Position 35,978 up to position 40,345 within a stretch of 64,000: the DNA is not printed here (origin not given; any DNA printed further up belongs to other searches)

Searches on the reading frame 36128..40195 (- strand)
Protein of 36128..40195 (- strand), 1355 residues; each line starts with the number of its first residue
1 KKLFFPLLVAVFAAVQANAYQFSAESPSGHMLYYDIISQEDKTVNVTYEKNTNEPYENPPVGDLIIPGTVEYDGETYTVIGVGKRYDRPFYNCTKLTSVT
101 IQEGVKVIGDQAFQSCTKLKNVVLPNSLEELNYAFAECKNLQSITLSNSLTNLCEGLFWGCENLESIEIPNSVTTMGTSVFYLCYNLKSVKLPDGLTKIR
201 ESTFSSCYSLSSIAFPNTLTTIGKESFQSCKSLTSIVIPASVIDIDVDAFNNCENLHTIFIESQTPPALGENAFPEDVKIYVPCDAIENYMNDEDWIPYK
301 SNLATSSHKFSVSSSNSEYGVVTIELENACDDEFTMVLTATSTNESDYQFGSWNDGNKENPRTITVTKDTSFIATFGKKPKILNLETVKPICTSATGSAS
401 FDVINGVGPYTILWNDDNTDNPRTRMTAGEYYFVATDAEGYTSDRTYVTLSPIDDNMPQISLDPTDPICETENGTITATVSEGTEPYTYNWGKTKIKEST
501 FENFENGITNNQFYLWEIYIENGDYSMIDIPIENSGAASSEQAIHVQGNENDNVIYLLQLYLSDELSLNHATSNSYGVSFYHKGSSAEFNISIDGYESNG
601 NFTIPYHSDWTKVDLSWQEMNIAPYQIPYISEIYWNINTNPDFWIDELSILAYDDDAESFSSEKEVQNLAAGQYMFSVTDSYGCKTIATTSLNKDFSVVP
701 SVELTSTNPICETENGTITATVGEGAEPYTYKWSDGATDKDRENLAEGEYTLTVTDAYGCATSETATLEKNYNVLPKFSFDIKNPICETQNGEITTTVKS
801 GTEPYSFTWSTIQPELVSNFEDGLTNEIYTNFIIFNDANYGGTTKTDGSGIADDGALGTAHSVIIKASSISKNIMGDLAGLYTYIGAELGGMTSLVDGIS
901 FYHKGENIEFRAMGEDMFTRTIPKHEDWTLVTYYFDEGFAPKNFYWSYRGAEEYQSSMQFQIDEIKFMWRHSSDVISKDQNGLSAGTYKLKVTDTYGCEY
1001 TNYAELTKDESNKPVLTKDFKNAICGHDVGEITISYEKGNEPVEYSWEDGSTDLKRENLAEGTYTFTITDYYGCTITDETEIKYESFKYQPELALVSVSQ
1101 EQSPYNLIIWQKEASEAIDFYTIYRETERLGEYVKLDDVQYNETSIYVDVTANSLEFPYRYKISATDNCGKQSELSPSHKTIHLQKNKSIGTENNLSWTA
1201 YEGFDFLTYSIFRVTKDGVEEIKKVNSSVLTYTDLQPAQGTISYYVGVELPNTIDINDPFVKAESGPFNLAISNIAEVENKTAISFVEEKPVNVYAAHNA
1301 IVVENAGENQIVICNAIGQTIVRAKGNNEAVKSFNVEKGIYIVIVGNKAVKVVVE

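Call 58: search_protein_families(library=pfam, proteins=[window:36128-40195:-], max_evalue=0.00001)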
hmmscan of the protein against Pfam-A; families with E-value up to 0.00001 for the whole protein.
window:36128-40195:- (1355 aa): 4 families
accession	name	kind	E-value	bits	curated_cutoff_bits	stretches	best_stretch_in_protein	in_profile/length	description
PF13306.12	LRR_5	-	9.8e-62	206.9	27.7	2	89-210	7-126/127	BspA type Leucine rich repeat region (6 copies)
PF13573.12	SprB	-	3.2e-27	94.3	28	3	705-738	3-37/37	SprB repeat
PF13855.12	LRR_8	-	8.6e-09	35.5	27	0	195-237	12-55/61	Leucine rich repeat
PF19910.5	DUF6383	-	2.5e-06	28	23.7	1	1286-1354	6-74/74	Domain of unknown function (DUF6383)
